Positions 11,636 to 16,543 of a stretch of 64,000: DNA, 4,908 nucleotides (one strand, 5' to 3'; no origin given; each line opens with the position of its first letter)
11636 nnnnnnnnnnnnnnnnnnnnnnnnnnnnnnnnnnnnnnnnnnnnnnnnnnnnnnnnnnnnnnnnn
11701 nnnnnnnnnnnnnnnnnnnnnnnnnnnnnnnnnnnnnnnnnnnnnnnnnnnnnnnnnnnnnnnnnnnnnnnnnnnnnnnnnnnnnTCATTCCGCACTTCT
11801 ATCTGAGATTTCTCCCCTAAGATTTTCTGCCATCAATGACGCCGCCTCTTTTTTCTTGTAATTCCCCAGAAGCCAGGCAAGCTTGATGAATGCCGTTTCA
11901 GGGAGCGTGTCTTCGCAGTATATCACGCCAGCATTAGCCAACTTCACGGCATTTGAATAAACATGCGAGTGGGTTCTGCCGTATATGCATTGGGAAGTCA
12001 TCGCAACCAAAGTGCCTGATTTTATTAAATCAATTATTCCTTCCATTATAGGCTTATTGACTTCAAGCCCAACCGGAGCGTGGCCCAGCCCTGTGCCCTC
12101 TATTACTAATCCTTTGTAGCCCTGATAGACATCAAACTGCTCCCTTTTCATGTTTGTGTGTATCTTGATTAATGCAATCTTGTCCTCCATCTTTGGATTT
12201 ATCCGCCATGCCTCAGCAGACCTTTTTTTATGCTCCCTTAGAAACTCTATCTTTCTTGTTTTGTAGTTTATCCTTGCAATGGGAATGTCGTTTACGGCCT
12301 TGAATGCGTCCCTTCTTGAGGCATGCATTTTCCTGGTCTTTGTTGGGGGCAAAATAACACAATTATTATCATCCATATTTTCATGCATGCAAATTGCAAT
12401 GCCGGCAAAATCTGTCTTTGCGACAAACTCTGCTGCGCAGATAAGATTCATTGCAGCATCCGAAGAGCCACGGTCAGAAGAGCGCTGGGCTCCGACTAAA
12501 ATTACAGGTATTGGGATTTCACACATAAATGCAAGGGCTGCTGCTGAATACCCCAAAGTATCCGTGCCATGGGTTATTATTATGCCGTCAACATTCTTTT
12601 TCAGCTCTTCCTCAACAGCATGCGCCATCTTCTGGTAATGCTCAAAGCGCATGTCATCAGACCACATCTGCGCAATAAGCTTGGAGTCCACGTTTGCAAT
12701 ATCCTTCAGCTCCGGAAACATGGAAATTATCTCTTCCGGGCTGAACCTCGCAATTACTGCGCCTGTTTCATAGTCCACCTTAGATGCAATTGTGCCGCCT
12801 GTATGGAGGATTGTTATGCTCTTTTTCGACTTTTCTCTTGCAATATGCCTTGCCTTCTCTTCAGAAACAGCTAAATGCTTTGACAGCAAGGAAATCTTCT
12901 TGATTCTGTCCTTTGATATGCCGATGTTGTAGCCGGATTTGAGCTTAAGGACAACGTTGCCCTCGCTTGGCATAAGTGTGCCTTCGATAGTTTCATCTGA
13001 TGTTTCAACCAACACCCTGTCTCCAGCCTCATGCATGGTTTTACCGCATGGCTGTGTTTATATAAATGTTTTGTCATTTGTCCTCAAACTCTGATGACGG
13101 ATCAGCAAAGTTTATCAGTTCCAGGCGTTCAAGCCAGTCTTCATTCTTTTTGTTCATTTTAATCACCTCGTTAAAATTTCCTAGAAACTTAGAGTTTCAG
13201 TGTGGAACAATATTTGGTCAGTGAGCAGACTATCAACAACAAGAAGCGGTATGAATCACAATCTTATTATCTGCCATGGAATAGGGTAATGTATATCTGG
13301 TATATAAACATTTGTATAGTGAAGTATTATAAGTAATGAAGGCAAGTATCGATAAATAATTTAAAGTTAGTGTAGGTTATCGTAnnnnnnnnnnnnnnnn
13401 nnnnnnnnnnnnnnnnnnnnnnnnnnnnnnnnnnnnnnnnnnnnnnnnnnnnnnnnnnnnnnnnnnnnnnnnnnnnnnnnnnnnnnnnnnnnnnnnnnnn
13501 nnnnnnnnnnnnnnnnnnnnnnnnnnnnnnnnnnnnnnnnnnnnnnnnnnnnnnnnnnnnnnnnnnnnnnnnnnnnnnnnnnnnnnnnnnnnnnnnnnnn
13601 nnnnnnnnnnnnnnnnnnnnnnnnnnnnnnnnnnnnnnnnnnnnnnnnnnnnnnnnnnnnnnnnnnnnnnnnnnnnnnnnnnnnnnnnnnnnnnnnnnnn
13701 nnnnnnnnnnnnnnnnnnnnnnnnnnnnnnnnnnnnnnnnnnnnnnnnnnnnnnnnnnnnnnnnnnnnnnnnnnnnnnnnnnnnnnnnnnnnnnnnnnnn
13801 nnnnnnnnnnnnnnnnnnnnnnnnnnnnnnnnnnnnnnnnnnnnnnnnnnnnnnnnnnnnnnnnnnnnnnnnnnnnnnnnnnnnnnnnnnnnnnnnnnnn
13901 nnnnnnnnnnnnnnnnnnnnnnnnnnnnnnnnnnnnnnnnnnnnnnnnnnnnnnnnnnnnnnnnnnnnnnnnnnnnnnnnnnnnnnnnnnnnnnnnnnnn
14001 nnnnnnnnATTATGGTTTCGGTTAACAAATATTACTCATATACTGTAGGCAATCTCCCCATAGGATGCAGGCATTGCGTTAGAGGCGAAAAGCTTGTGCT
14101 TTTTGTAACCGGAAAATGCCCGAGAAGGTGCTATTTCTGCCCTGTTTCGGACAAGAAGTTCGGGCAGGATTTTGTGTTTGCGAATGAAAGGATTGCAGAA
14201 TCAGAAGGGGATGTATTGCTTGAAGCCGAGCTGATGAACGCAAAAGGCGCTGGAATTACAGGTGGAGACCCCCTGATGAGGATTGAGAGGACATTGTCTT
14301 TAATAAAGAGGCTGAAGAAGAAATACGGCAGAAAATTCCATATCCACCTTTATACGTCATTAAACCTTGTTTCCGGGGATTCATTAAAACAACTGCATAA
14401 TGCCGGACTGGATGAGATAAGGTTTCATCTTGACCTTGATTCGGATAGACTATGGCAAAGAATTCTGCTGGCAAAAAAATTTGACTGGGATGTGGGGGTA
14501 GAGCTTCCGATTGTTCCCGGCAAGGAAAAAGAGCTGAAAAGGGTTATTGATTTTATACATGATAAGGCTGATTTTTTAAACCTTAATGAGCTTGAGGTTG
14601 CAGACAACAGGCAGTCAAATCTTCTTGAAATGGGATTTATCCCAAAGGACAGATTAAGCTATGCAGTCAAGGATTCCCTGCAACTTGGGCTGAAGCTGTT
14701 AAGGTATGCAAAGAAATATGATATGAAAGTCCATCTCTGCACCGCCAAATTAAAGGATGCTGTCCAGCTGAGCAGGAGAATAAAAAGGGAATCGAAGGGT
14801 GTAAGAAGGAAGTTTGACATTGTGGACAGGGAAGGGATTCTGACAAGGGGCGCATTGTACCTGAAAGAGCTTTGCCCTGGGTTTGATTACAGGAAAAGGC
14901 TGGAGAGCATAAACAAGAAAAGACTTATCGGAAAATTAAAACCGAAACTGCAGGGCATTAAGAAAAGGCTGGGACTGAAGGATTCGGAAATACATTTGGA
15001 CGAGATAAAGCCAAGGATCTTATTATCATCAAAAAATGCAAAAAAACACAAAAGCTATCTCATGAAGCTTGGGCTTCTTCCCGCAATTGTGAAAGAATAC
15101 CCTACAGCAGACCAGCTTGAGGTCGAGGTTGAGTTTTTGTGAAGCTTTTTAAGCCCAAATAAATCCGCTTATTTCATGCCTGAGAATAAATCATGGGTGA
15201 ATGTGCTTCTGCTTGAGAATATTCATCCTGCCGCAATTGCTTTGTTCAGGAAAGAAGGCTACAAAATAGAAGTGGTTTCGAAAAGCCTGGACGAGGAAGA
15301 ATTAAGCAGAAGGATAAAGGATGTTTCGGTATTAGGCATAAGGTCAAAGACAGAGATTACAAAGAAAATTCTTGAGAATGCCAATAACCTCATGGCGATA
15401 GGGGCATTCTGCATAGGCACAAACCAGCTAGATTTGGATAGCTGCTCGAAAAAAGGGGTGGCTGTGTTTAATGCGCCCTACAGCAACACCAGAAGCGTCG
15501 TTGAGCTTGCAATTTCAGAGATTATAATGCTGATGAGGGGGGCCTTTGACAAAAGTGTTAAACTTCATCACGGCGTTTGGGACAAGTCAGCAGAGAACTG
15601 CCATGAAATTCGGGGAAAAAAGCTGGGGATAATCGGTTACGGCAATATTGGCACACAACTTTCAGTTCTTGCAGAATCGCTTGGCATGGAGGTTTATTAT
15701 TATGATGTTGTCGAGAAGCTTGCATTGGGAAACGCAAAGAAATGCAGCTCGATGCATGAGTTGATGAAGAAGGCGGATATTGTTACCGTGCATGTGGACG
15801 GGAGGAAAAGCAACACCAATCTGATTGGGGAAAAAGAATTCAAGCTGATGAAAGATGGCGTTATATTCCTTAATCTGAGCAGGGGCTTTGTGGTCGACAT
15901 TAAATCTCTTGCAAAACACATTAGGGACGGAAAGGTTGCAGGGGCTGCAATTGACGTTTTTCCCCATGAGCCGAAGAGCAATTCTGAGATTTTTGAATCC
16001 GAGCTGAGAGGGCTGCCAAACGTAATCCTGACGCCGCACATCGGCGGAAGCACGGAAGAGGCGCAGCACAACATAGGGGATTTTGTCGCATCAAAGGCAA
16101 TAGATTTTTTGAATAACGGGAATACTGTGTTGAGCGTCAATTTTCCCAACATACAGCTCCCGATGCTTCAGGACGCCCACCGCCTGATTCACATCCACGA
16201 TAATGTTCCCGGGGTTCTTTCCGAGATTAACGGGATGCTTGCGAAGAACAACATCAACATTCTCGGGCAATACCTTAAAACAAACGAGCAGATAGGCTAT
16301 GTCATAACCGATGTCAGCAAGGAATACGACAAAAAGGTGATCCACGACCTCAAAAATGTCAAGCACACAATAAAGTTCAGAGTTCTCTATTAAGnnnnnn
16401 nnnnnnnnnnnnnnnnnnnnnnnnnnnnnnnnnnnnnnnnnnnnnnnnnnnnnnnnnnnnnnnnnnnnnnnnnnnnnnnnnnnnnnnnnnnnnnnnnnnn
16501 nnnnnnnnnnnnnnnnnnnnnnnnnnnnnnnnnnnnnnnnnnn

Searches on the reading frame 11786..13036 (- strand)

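Call 27: search_protein_families(library=ncbifam, proteins=[window:11786-13036:-], max_evalue=0.00001)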
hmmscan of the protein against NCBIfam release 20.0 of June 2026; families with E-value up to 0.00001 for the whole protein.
window:11786-13036:- (416 aa): 6 families
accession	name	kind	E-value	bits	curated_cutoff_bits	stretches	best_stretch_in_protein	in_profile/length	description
NF003217.0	PRK04183.1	equivalog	1e-149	498.8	310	1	3-414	4-415/420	Glu-tRNA(Gln) amidotransferase subunit GatD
TIGR02153.1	gatD_arch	equivalog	1.8e-139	465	324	1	17-414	2-403/405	Glu-tRNA(Gln) amidotransferase subunit GatD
TIGR00519.1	asnASE_I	subfamily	1.3e-106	356.4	260.5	1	71-411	1-336/337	type I asparaginase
TIGR00520.1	asnASE_II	subfamily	8.2e-38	130.2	314.3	1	62-340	15-297/352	type II asparaginase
NF006998.0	PRK09461.1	equivalog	1.3e-34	120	376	1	70-412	2-336/337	asparaginase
NF008304.0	PRK11096.1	equivalog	2.9e-30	105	506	1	69-358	21-303/348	L-asparaginase 2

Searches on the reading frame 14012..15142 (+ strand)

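Call 27: search_protein_families(library=ncbifam, proteins=[window:14012-15142:+], max_evalue=0.00001)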
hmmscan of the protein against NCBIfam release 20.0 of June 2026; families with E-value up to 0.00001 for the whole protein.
window:14012-15142:+ (376 aa): 3 families
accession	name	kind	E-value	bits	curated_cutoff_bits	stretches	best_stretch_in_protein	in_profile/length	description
TIGR03977.1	rSAM_pair_HxsC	equivalog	8.4e-09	34.7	267.9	1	28-121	27-112/292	His-Xaa-Ser system radical SAM maturase HxsC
TIGR02666.1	moaA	equivalog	4.3e-08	32.5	284.05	1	27-142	11-124/336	GTP 3',8-cyclase MoaA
NF001199.0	PRK00164.2-1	equivalog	4.7e-06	25.9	231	0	28-155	14-133/308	GTP 3',8-cyclase MoaA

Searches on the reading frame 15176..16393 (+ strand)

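Call 27: search_protein_families(library=ncbifam, proteins=[window:15176-16393:+], max_evalue=0.00001)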
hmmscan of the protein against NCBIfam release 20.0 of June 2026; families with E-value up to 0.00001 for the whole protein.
window:15176-16393:+ (405 aa): 22 families
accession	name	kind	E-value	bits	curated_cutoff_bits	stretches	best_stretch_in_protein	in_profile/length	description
NF008759.0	PRK11790.1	equivalog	8.5e-196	650.5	404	1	4-405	8-410/410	phosphoglycerate dehydrogenase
TIGR01327.1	PGDH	equivalog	1.6e-83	281.3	454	1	9-330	1-319/525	phosphoglycerate dehydrogenase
NF009714.1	PRK13243.1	equivalog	3.9e-49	167.8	455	1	11-313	6-314/332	glyoxylate reductase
NF005069.0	PRK06487.1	equivalog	6.6e-45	153.5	448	1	39-314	38-313/320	2-hydroxyacid dehydrogenase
NF006263.0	PRK08410.1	equivalog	5.4e-43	147.6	389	1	39-314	32-309/311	D-2-hydroxyacid dehydrogenase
NF005387.0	PRK06932.1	equivalog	3.4e-37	128.1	492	1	34-312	29-310/314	2-hydroxyacid dehydrogenase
NF001309.0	PRK00257.1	equivalog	6.4e-36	124.1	434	1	22-317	14-283/379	4-phosphoerythronate dehydrogenase PdxB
NF005750.0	PRK07574.1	equivalog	7.3e-34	117.4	329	1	27-305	67-350/386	NAD-dependent formate dehydrogenase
NF011938.0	PRK15409.1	equivalog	8.6e-34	117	492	1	55-313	50-310/324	glyoxylate/hydroxypyruvate reductase GhrB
NF006374.0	PRK08605.1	subfamily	1.1e-31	110.1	356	1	48-322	44-332/332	D-lactate dehydrogenase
NF041369.1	Dhydh_Halo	equivalog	2.5e-31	109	400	1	78-307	62-290/305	D-2-hydroxyacid dehydrogenase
NF000492.1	vanH_gen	exception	7.8e-31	107.3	540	1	31-298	21-297/312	D-lactate dehydrogenase VanH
NF000004.1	vanH-D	exception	1e-24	87.3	550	1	50-294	49-299/323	D-lactate dehydrogenase VanH-D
NF000112.1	vanH-Amyco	exception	1.4e-24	87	625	1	21-310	40-335/348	VanH-AOV family D-lactate dehydrogenase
NF011966.0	PRK15438.1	equivalog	5.5e-24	84.9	687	1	11-297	4-263/378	4-phosphoerythronate dehydrogenase PdxB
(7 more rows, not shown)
